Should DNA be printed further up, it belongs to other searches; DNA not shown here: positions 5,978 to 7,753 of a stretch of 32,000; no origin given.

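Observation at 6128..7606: Lone 492-aa protein with a RecB/Cas4-type nuclease motif set and an unassignable N-terminal 370 aa: candidate single-gene defence system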

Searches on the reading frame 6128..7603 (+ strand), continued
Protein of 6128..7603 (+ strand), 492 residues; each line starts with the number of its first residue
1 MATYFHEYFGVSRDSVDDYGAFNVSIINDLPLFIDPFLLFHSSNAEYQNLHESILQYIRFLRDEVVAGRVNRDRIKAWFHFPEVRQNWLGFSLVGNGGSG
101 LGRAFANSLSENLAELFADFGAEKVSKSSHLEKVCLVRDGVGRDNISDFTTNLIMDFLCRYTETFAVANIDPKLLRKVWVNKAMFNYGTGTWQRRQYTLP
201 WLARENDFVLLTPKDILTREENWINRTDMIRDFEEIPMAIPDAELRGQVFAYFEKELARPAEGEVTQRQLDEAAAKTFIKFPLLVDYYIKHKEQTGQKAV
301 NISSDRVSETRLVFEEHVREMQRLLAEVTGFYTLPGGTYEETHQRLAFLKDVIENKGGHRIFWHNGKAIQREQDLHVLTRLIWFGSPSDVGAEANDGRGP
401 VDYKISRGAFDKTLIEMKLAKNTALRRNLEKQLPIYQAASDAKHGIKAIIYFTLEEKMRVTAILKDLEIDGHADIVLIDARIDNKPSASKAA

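Call 55: search_protein_families(library=pfam, alignment_id=A4, max_evalue=0.1)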
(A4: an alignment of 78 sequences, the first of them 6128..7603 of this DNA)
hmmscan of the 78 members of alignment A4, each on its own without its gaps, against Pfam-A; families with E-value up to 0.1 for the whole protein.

A. member 1, window:6128-7603:+ (492 aa): 0 families

B. families by the number of members that match (of 78 scanned): 44 families (the first 25 are shown)
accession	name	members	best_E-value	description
PF13676.11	TIR_2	9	4.2e-31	TIR domain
PF08011.17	PDDEXK_9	9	0.00021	PD-(D/E)XK nuclease superfamily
PF01582.25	TIR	5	2.8e-07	TIR domain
PF00656.27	Peptidase_C14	3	2.1e-19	Caspase domain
PF12770.12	CHAT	3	3e-14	CHAT domain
PF19960.5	EAD7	2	7.6e-16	Effector-associated domain 7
PF08937.16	ThsB_TIR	2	0.033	Thoeris protein ThsB, TIR-like domain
PF01048.26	PNP_UDP_1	1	4.8e-19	Phosphorylase superfamily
PF00016.26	RuBisCO_large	1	8e-18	Ribulose bisphosphate carboxylase large chain, catalytic domain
PF13289.12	SIR2_2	1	4.8e-15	SIR2-like domain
PF08357.16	SEFIR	1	1.2e-09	SEFIR domain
PF10737.14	GerPC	1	0.00021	Spore germination protein GerPC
PF18742.7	DpnII-MboI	1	0.00073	REase_DpnII-MboI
PF07531.19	TAFH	1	0.0015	NHR1 homology to TAF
PF09640.15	DUF2027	1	0.0019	Domain of unknown function (DUF2027)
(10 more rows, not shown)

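Call 57: search_dna_similar(query=window:6128-7603:+, collection=phages, mode=protein, max_evalue=0.001)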
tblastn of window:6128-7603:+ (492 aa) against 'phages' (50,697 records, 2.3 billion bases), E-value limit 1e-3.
No match.

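Call 58: search_dna_similar(query=window:6128-7603:+, collection=plasmids, mode=protein, max_evalue=0.001, max_rows=40)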
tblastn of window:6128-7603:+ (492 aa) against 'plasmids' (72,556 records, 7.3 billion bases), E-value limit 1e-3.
Records with a match: 20; places in all: 20; records where one place covers at least 80% of the query: 10.
Best place of each record, by identity: >=99% 5; 60-80% 5; <60% 10.
By first word of the organism name: Sinorhizobium 5; Bradyrhizobium 4; Rhizobium 2; Paenarthrobacter 2; Roseomonas 1; Janthinobacterium 1; Acinetobacter 1; Bacillus 1; Calothrix 1; Nitrosospira 1; and 1 more.
By predicted mobility (MOB-suite, as given by PLSDB): conjugative 10; non-mobilizable 9; mobilizable 1.
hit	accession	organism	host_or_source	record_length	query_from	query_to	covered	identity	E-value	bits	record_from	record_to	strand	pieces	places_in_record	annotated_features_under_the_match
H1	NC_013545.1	Sinorhizobium meliloti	isolated from an indigenous ...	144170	1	492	100%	100.0%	0e+0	987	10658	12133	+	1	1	hypothetical protein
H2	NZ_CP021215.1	Sinorhizobium meliloti RU11/001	-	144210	1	492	100%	100.0%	0e+0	987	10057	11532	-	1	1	hypothetical protein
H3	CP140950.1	Sinorhizobium meliloti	Medicago lupulina,whole organism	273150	1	492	100%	99.8%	0e+0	985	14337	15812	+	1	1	hypothetical protein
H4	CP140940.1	Sinorhizobium meliloti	Medicago lupulina,whole organism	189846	1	492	100%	99.6%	0e+0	984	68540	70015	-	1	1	hypothetical protein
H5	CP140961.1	Sinorhizobium meliloti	Medicago lupulina,whole organism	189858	1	492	100%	99.6%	0e+0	984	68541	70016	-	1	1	hypothetical protein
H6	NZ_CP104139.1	Rhizobium sp. WSM1274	Vicia sp.,cell culture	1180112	1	492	100%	58.7%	4e-180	567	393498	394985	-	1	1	record has no annotation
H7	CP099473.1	Roseomonas mucosa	Human skin,single cell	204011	1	491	100%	58.2%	2e-179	565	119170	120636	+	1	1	hypothetical protein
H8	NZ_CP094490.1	Paenarthrobacter ureafaciens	soil,farmland soil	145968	2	490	99%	42.1%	3e-104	349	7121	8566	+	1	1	hypothetical protein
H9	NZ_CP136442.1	Paenarthrobacter sp. AT5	atrazine-producing pesticide factory ...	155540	2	490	99%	42.1%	3e-104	349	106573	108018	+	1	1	hypothetical protein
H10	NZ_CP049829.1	Janthinobacterium lividum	single organism,water pond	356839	1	484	98%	38.9%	5e-93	317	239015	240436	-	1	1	hypothetical protein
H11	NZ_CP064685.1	Bradyrhizobium sp. CW1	Acmispon strigosus,cell culture,bulk ...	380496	266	491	46%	61.1%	1e-71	297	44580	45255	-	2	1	hypothetical protein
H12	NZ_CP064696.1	Bradyrhizobium sp. 184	Acmispon strigosus,cell culture,root ...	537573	266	491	46%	60.8%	1e-69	290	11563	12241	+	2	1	hypothetical protein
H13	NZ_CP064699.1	Bradyrhizobium sp. 183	Acmispon strigosus,cell culture,root ...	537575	266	491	46%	60.8%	1e-69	290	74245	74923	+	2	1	hypothetical protein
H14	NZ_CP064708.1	Bradyrhizobium sp. 131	Acmispon strigosus,cell culture,root ...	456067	266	491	46%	60.8%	1e-69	290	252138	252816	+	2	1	hypothetical protein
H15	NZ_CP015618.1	Acinetobacter schindleri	cell culture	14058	3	219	44%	26.8%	2e-4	52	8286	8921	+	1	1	hypothetical protein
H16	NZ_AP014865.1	Bacillus thuringiensis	-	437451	319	490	35%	31.0%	4e-9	67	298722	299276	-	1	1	hypothetical protein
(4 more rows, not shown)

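Call 59: get_annotated_region(hit=H1, flank=7000)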
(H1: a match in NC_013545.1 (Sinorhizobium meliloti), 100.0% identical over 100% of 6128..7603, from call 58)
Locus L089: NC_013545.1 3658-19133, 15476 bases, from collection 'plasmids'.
description: Sinorhizobium meliloti plasmid pSmeSM11a, complete sequence
organism: Sinorhizobium meliloti (NCBI taxid 382)
taxonomy: Bacteria; Pseudomonadota; Alphaproteobacteria; Hyphomicrobiales; Rhizobiaceae; Sinorhizobium; Sinorhizobium meliloti
host: -; source: isolated from an indigenous Sinorhizobium meliloti strain nodulating alfalfa; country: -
typing (MOB-suite, as given by PLSDB): conjugative; replicon rep_cluster_546; relaxase MOBQ; mating-pair formation MPF_T
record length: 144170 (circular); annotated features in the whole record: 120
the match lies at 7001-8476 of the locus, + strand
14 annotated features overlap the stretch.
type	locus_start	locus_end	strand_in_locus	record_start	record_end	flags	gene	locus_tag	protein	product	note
CDS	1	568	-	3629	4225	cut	-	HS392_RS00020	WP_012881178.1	nucleotidyl transferase AbiEii/AbiGii toxin family protein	-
CDS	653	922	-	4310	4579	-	-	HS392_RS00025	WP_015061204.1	hypothetical protein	-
CDS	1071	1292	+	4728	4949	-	-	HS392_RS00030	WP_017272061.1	hypothetical protein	-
CDS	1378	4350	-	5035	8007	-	-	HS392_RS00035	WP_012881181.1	Tn3 family transposase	-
CDS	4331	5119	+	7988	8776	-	-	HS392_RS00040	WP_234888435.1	recombinase family protein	GO:0006310 - DNA recombination [Evidence IEA]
CDS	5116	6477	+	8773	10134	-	-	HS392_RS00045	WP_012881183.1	hypothetical protein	-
CDS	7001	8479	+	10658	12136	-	-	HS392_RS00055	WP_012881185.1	hypothetical protein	-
CDS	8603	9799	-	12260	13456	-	-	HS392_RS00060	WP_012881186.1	IS256-like element ISRm5 family transposase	GO:0006313 - DNA transposition [Evidence IEA]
CDS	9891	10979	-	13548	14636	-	-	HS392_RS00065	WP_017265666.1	ATP-binding cassette domain-containing protein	-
CDS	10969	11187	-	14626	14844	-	-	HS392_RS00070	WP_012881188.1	TauC protein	-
CDS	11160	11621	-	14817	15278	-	-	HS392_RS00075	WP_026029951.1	hypothetical protein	-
CDS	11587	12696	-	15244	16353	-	-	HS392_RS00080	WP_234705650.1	ABC transporter substrate-binding protein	-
CDS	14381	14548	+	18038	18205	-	-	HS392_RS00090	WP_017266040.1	antitoxin VbhA family protein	-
CDS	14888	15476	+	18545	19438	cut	cysD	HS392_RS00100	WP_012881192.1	sulfate adenylyltransferase subunit CysD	GO:0019419 - sulfate reduction [Evidence IEA]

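Call 60: fold_search(model_id=the predicted structure, library=viral)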
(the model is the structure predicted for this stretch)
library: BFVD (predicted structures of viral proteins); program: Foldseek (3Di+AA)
matches with E <= 10: 558; with E <= 0.001: 0
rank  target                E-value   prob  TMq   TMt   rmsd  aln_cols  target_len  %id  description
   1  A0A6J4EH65            5.1e-03  1.00  0.13  0.29   6.8       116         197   19  (no name in the UniProt tables at hand)
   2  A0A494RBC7            1.1e-02  0.98  0.16  0.40  10.6       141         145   17  (no name in the UniProt tables at hand)
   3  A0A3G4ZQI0            1.4e-02  1.00  0.17  0.40   6.3       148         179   13  Uncharacterized protein [Terrestrivirus sp.]
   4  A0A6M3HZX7            1.4e-02  1.00  0.17  0.58   3.9       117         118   15  (no name in the UniProt tables at hand)
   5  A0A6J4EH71            1.5e-02  0.99  0.13  0.24   6.6       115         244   15  (no name in the UniProt tables at hand)
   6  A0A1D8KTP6            2.2e-02  0.96  0.15  0.31   7.5       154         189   17  Restriction endonuclease [Synechococcus phage S-CAM7]
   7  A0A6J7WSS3            2.6e-02  0.99  0.16  0.45   5.0       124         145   15  Uncharacterized protein [uncultured Caudovirales phage]
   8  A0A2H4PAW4            2.7e-02  1.00  0.19  0.15   4.7       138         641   14  (no name in the UniProt tables at hand)
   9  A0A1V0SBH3            4.6e-02  0.20  0.12  0.16  19.7       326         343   11  DUF2726 domain-containing protein [Catovirus CTV1]
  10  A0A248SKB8            5.1e-02  0.96  0.18  0.48  24.8       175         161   15  (no name in the UniProt tables at hand)
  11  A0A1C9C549            5.9e-02  0.99  0.17  0.34   5.4       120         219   13  Putative Kila-N domain-containing protein [Heterosigma akashiwo virus 01]
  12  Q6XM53                6.2e-02  0.28  0.16  0.19  22.8       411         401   11  FirrV-1-A34 [Feldmannia irregularis virus a]
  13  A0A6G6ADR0            6.9e-02  0.95  0.15  0.47   9.4       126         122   14  KilA-n domain-containing protein [Borely moumouvirus]
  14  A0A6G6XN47            7.7e-02  0.95  0.13  0.26   3.9        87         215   17  (no name in the UniProt tables at hand)
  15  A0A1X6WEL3            8.5e-02  0.90  0.17  0.32   8.7       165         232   11  (no name in the UniProt tables at hand)
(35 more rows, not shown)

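Call 68: find_encoding_contigs(protein=P0218, flank=6000, max_places=4)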
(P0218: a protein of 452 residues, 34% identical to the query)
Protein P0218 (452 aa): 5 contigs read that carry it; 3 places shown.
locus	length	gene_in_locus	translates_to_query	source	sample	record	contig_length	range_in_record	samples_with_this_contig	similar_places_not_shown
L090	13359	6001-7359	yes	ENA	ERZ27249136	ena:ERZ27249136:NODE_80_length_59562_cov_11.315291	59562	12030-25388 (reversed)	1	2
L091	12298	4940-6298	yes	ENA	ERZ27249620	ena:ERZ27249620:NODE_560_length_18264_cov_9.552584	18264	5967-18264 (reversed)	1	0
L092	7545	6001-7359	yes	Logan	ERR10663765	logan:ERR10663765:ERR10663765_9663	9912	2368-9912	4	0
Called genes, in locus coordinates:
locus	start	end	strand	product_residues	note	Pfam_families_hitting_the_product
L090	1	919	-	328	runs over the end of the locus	PF03432:Relaxase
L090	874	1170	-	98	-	PF21983:NikA-like, PF05713:MobC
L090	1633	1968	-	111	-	PF13730:HTH_36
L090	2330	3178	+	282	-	PF09521:RE_NgoPII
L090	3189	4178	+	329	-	PF00145:DNA_methylase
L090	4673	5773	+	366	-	PF13784:Fic_N, PF02661:Fic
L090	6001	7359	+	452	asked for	PF28123:DUF8370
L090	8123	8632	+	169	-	-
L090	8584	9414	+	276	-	-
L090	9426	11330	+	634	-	-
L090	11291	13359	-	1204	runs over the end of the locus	PF01471:PG_binding_1, PF08924:Rv2525c_GlyHyd-like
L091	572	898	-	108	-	PF13730:HTH_36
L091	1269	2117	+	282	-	PF09521:RE_NgoPII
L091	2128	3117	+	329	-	PF00145:DNA_methylase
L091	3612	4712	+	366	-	PF13784:Fic_N, PF02661:Fic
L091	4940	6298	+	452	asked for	PF28123:DUF8370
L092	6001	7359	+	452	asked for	PF28123:DUF8370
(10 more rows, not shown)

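Call 69: find_encoding_contigs(protein=P0164, flank=6000, max_places=4)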
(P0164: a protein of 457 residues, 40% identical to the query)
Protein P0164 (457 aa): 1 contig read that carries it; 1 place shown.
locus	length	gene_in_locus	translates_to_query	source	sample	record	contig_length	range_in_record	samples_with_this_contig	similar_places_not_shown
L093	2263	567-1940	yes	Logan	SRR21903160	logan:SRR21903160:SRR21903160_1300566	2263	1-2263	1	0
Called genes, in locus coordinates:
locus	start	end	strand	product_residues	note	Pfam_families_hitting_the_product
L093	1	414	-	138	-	?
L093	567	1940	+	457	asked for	PF28123:DUF8370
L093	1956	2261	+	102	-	?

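Call 70: search_protein_families(library=padloc, proteins=[P0218, L090:8123-8629:+, L090:8584-9411:+, L090:9426-11327:+, P0164, P0216, P0223, P0238, P0265, P0170], max_evalue=0.001)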
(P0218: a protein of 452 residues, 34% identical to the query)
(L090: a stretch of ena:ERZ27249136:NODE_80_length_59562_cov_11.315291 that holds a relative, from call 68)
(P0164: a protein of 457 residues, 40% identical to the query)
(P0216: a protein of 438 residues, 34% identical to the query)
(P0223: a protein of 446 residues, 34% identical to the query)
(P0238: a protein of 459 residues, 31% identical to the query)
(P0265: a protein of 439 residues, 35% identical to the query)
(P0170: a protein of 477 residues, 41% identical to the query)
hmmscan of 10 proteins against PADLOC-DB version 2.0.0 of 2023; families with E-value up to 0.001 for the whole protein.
P0218 (452 aa): 1 family
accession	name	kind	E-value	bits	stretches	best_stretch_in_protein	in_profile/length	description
PDLC04597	PDC-M36A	-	7.8e-14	49.3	1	26-293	28-268/457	-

L090:8123-8629:+ (169 aa): 1 family
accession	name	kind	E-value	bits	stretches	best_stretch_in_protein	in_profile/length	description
PDLC04959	PDC-S20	-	0.00014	19.5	1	14-112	14-112/464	-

L090:8584-9411:+ (276 aa): 0 families

L090:9426-11327:+ (634 aa): 0 families

P0164 (457 aa): 1 family
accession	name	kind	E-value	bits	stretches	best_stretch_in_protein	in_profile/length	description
PDLC04597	PDC-M36A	-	2e-17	61.2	1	26-244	29-240/457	-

P0216 (438 aa): 2 families
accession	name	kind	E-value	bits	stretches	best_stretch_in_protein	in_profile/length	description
PDLC04597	PDC-M36A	-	1.6e-16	58.2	1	4-229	9-225/457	-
PDLC04598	PDC-M36A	-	0.00022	18.8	1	134-229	4-98/330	-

P0223 (446 aa): 1 family
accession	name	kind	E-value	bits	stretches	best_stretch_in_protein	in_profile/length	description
PDLC04597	PDC-M36A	-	1.9e-17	61.2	1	4-209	7-207/457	-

P0238 (459 aa): 1 family
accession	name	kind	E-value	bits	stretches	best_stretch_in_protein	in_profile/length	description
PDLC04597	PDC-M36A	-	1.3e-13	48.6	1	7-248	9-241/457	-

P0265 (439 aa): 1 family
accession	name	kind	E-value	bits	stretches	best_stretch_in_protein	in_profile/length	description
PDLC04597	PDC-M36A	-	6e-15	53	1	6-221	10-225/457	-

P0170 (477 aa): 2 families
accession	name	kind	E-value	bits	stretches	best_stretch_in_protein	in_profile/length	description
PDLC04597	PDC-M36A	-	1.6e-22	78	1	7-232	8-227/457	-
PDLC04598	PDC-M36A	-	0.00022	18.8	1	137-230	6-98/330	-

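Call 71: find_encoding_contigs(protein=P0121, flank=7000, max_places=5)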
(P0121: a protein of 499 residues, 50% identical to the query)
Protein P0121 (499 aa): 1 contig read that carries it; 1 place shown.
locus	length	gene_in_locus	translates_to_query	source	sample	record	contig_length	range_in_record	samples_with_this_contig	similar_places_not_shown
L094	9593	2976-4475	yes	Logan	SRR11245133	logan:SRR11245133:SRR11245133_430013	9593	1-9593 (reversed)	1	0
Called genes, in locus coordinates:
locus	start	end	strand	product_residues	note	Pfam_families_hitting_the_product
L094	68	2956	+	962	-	PF00176:SNF2-rel_dom, PF00270:DEAD, PF04851:ResIII, PF00271:Helicase_C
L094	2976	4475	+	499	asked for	PF28123:DUF8370, PF28130:DUF8371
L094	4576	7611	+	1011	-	PF01555:N6_N4_Mtase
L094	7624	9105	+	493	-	-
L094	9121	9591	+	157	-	?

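Call 72: find_encoding_contigs(protein=P0159, flank=7000, max_places=4)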
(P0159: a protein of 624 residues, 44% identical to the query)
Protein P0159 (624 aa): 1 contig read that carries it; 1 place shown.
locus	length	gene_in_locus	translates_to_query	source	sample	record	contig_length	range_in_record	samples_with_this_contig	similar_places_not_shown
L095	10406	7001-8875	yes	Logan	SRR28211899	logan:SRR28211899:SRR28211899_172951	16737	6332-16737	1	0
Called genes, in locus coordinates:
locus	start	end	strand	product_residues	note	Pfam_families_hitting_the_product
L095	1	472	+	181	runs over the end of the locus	-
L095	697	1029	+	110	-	-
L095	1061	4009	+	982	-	-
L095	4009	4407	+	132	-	PF08797:HIRAN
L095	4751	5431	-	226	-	-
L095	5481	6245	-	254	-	-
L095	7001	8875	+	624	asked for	PF28123:DUF8370, PF13676:TIR_2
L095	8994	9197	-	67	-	-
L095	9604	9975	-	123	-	PF11008:DUF2846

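Call 73: find_encoding_contigs(protein=P0138, flank=7000, max_places=4)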
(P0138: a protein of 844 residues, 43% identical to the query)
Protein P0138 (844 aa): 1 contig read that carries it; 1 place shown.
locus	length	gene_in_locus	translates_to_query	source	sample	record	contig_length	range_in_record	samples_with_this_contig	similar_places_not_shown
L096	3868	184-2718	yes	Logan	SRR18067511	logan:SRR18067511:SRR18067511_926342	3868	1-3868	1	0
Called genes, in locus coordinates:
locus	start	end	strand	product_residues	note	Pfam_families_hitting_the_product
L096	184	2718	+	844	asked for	PF28123:DUF8370, PF28130:DUF8371 (faint), PF00656:Peptidase_C14, PF19960:EAD7 (weak)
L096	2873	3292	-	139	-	-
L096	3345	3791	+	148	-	PF18726:HEPN_SAV_6107 (weak)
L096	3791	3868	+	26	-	?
